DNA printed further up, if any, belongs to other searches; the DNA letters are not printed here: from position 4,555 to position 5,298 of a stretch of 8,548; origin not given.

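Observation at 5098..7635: A ~2.5 kb gene cassette is bracketed by two diverged copies of the 3' coding end of the upstream gene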

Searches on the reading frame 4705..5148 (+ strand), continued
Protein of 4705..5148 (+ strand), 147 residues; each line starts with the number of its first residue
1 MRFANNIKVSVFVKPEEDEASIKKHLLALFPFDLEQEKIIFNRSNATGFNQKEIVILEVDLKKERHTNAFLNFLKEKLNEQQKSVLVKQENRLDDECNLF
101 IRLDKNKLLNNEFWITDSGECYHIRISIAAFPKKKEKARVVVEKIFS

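Call 31: find_encoding_contigs(protein=P0016, flank=8000, max_places=4)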
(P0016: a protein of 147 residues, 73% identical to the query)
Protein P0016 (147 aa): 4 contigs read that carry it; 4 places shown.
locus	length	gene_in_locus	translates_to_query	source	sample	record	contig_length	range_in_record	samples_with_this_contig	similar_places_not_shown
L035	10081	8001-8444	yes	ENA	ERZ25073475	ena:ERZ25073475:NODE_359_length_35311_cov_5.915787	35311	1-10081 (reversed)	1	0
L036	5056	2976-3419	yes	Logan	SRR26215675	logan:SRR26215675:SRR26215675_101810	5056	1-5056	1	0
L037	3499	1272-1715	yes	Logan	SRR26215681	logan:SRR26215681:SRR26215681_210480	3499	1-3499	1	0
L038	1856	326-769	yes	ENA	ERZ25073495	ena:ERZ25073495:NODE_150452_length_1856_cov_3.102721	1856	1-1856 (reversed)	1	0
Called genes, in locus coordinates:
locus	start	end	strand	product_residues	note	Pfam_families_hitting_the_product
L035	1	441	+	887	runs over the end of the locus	PF00133:tRNA-synt_1, PF01406:tRNA-synt_1e (faint), PF09334:tRNA-synt_1g, PF13603:tRNA-synt_1_2, PF00133:tRNA-synt_1, PF09334:tRNA-synt_1g (weak), PF08264:Anticodon_1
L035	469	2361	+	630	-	PF02730:AFOR_N, PF01314:AFOR_C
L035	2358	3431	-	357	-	-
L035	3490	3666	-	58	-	-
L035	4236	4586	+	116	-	-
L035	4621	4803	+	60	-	-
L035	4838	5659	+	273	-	PF23023:Anti-Pycsar_Apyc1, PF12706:Lactamase_B_2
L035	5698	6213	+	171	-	-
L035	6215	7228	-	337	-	PF06550:SPP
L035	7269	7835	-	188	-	-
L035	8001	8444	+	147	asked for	PF01877:RNA_binding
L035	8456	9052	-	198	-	-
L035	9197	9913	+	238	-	PF01978:TrmB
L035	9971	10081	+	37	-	?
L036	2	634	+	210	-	?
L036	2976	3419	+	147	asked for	PF01877:RNA_binding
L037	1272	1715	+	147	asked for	PF01877:RNA_binding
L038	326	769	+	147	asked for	PF01877:RNA_binding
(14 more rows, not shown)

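Call 38: find_encoding_contigs(protein=P0003, flank=3000, max_places=4)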
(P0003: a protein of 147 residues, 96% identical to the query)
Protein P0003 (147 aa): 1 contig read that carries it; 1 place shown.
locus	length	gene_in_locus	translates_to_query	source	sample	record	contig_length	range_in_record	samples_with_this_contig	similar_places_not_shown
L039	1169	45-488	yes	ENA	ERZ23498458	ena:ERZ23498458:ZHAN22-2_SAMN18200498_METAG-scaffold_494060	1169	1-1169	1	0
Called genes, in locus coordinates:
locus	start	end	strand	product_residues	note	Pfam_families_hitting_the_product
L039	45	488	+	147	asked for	PF01877:RNA_binding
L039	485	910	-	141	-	-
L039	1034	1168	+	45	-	?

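Call 39: find_encoding_contigs(protein=P0004, flank=3000, max_places=4)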
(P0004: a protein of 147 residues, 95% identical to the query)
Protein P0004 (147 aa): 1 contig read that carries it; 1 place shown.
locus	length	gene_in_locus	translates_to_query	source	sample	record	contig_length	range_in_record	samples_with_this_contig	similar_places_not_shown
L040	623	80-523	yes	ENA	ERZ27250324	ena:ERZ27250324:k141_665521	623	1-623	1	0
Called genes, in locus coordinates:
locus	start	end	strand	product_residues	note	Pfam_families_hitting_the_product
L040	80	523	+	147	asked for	PF01877:RNA_binding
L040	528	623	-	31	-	?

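Call 40: find_encoding_contigs(protein=P0008, flank=3000, max_places=4)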
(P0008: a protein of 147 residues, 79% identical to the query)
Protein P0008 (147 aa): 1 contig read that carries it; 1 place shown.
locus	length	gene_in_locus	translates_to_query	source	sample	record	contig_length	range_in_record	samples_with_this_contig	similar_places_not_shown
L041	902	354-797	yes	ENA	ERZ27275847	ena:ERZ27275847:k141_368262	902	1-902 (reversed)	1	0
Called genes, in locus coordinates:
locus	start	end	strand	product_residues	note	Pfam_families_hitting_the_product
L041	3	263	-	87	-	?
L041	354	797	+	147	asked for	PF01877:RNA_binding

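Call 49: search_protein_families(library=ncbifam, proteins=[window:4705-5148:+, L004:8447-8806:-, L035:8456-9052:-, L039:485-910:-, L006:4491-5213:-, L005:1977-2528:-], max_evalue=0.01)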
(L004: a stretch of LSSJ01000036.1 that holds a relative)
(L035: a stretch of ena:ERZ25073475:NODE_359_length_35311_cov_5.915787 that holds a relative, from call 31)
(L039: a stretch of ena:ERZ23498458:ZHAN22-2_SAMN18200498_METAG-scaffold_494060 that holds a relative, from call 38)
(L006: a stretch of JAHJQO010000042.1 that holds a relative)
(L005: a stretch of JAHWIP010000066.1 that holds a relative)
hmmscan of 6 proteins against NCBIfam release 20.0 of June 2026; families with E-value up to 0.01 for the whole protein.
window:4705-5148:+ (147 aa): 4 families
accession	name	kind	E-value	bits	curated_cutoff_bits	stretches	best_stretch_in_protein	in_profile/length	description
NF011142.0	PRK14555.1-3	equivalog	1.1e-21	77.2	237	1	4-138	7-142/154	RNA-binding protein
NF011141.0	PRK14555.1-1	equivalog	1.4e-20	73.7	140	1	6-145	8-137/142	RNA-binding protein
NF011143.0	PRK14555.1-4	equivalog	7.8e-19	68.4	202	1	8-146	6-147/148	RNA-binding protein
NF011145.0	PRK14555.2-3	equivalog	1e-05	25.7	294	1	4-128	3-124/147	RNA-binding protein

L004:8447-8806:- (119 aa): 0 families

L035:8456-9052:- (198 aa): 0 families

L039:485-910:- (141 aa): 0 families

L006:4491-5213:- (240 aa): 45 families (the best 25 are shown)
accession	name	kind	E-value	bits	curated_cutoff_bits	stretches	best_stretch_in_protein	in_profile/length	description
TIGR00740.1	TIGR00740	equivalog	2.7e-17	63.2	193.3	1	27-237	25-239/239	carboxy-S-adenosyl-L-methionine synthase CmoA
NF043040.1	corrin_prot_MT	hypoth_equivalog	5.3e-17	62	180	1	21-162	9-151/216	corrinoid protein-associated methyltransferase CpaM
TIGR02072.1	BioC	equivalog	1.1e-15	58.1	184.95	1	54-162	33-136/244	malonyl-ACP O-methyltransferase BioC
NF040539.1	AST_met_ArsM_2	exception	4.3e-12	46.4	240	1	54-173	55-178/262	putative arsinothricin biosynthesis methyltransferase ArsM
TIGR01934.1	MenG_MenH_UbiE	subfamily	7.4e-12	45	158.35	1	52-223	36-208/223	ubiquinone/menaquinone biosynthesis methyltransferase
NF002463.0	PRK01683.1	equivalog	8.8e-12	45.2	297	1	54-158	30-128/258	trans-aconitate 2-methyltransferase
NF001244.0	PRK00216.1-5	equivalog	5.6e-11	42.2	216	1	51-228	44-225/236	bifunctional demethylmenaquinone methyltransferase/2-methoxy-6-polyprenyl-1,4-benzoquinol methylase UbiE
NF008823.0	PRK11873.1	subfamily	7.5e-10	38.7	263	1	58-166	80-189/272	arsenite methyltransferase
NF045667.1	MTase_DVU1556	equivalog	1.6e-09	37.5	155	1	54-176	21-137/213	DVU_1556 family methyltransferase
NF041536.1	ArsM_DUF2284_UU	exception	6.6e-09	34.6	575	1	26-177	45-200/459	arsenite methyltransferase/DUF2284 domain selenoprotein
NF053839.1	CPFASynBruc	equivalog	8e-09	34.9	600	1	53-171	172-289/410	cyclopropane fatty acid synthase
NF041537.1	ArsM_AhpD_UU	exception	8.1e-09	34.7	510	1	30-179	50-202/345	arsenite methyltransferase/AhpD domain selenoprotein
NF008686.0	PRK11705.1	equivalog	8.8e-09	34.9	400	1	43-177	157-280/383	cyclopropane fatty acyl phospholipid synthase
NF010703.0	PRK14103.1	equivalog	1.6e-08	34.3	320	1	54-137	28-105/256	trans-aconitate 2-methyltransferase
TIGR02021.1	BchM-ChlM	equivalog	6.4e-08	32.3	158.9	1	39-156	38-153/218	magnesium protoporphyrin IX methyltransferase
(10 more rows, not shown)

L005:1977-2528:- (183 aa): 14 families
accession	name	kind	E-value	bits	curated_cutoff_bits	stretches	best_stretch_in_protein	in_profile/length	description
NF002995.0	PRK03759.1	equivalog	4.3e-22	78.7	127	1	3-157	6-155/185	isopentenyl-diphosphate Delta-isomerase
TIGR02150.1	IPP_isom_1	equivalog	6.7e-15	55.3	105.8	1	8-151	3-139/159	isopentenyl-diphosphate delta-isomerase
NF011922.0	PRK15393.1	equivalog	1.7e-13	50.7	152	1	4-94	11-99/182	NUDIX hydrolase YfcD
NF041653.1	Nud_hyd_Meth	equivalog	3.1e-11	43.3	300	1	30-100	25-94/170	Nudix hydrolase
NF006530.0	PRK08999.1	equivalog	4.1e-08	32.6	245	1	39-96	13-68/315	Nudix family hydrolase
NF001938.0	PRK00714.1-5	equivalog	5.9e-07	29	116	1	27-102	8-85/172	RNA pyrophosphohydrolase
NF007834.0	PRK10546.1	equivalog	2e-06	27.7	156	1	39-109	10-78/135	pyrimidine (deoxy)nucleoside triphosphate diphosphatase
NF041652.1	Nud_hyd_Dein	equivalog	2.2e-06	28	200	1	32-154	13-129/152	Nudix hydrolase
TIGR00586.1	mutt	equivalog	1e-05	25.5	97.9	1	39-97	12-68/129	8-oxo-dGTP diphosphatase MutT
NF006961.0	PRK09438.1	equivalog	1e-05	25.1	103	1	35-117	11-88/151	dihydroneopterin triphosphate diphosphatase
NF012016.0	PRK15472.1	equivalog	4.7e-05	23.1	95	1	39-117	10-87/141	nucleoside triphosphatase NudI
NF008044.0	PRK10776.1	equivalog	0.00014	21.8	148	1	39-100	11-71/130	8-oxo-dGTP diphosphatase MutT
NF001934.0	PRK00714.1-1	equivalog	0.00029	20.3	241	1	33-95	9-66/176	RNA pyrophosphohydrolase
NF001299.0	PRK00241.1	equivalog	0.0011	18.4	158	1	52-93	151-191/263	NAD(+) diphosphatase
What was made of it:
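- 4705..5148 (+): Resident DUF54 / PF01877 'RNA binding' gene (147 aa). NCBIfam PRK14555-type RNA-binding protein (call 49).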

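Call 51: search_protein_families(library=phrogs, proteins=[L004:8447-8806:-, L035:8456-9052:-, L039:485-910:-], max_evalue=0.01)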
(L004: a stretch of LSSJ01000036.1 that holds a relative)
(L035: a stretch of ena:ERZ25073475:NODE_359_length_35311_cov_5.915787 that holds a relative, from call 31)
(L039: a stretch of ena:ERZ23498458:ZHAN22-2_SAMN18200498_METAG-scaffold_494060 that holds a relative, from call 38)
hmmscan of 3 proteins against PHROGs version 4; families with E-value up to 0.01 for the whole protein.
L004:8447-8806:- (119 aa): 0 families

L035:8456-9052:- (198 aa): 0 families

L039:485-910:- (141 aa): 0 families

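Call 52: search_protein_families(library=padloc, proteins=[L004:8447-8806:-, L035:8456-9052:-, L039:485-910:-], max_evalue=0.01)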
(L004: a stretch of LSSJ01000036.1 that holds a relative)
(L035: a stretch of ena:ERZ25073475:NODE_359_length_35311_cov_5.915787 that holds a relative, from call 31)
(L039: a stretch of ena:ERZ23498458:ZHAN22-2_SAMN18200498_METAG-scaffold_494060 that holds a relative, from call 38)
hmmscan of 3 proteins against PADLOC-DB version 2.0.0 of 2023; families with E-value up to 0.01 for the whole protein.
L004:8447-8806:- (119 aa): 0 families

L035:8456-9052:- (198 aa): 0 families

L039:485-910:- (141 aa): 0 families

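Call 53: search_protein_families(library=pfam, proteins=[L004:8447-8806:-, L035:8456-9052:-, L039:485-910:-, L004:9681-10769:+, L004:8913-9629:+], max_evalue=0.01)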
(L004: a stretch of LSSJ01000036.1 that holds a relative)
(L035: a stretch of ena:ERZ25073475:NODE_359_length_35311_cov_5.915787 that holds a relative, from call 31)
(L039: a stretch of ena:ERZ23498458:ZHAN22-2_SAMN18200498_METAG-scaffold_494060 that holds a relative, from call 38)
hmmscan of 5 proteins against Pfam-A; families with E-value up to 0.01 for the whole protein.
L004:8447-8806:- (119 aa): 0 families

L035:8456-9052:- (198 aa): 0 families

L039:485-910:- (141 aa): 0 families

L004:9681-10769:+ (362 aa): 1 family
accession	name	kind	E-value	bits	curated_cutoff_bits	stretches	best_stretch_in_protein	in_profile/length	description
PF00579.31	tRNA-synt_1b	-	3.2e-44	151.9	21.1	1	60-338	2-290/292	tRNA synthetases class I (W and Y)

L004:8913-9629:+ (238 aa): 4 families
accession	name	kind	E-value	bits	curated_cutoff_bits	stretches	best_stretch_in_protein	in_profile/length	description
PF01978.25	TrmB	-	5.2e-12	45.9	25.6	1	8-73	3-67/68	Sugar-specific transcriptional regulator TrmB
PF13730.12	HTH_36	-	0.0013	19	25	1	10-56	2-54/55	Helix-turn-helix domain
PF02002.24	TFIIE_alpha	-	0.0066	16.7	22.9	0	32-93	32-98/105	TFIIE alpha subunit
PF01047.28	MarR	-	0.0076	16.6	24.6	0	11-57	1-47/59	MarR family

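Call 54: find_encoding_contigs(protein=P0007, flank=3000, max_places=4)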
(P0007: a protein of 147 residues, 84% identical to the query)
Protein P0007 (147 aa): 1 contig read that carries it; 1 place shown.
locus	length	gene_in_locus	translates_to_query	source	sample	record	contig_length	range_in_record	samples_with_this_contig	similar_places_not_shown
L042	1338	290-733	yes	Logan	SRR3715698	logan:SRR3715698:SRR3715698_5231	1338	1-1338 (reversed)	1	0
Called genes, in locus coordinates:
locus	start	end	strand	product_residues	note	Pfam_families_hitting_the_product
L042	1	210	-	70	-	?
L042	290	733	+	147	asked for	PF01877:RNA_binding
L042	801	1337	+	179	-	?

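Call 55: find_encoding_contigs(protein=P0020, flank=6000, max_places=4)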
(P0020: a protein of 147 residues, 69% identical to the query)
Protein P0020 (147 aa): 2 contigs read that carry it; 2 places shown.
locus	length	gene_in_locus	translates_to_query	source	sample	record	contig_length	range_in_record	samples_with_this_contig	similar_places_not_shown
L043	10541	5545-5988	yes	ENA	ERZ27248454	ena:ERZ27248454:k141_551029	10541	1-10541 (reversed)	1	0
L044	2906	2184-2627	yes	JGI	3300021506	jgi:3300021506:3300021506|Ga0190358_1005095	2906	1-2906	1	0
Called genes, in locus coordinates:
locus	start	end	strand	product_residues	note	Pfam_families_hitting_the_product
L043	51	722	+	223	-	-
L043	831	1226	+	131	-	PF03266:NTPase_1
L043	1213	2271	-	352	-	-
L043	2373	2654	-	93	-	-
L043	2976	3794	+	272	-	PF23023:Anti-Pycsar_Apyc1 (faint), PF12706:Lactamase_B_2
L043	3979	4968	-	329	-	PF06550:SPP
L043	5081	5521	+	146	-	PF03013:Pyr_excise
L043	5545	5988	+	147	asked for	PF01877:RNA_binding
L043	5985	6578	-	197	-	-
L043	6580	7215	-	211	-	PF08843:AbiEii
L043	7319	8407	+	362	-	PF00579:tRNA-synt_1b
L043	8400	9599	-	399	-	PF01637:ATPase_2 (weak), PF13173:AAA_14, PF13635:DUF4143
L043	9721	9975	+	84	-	-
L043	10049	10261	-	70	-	-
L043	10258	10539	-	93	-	?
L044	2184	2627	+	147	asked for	PF01877:RNA_binding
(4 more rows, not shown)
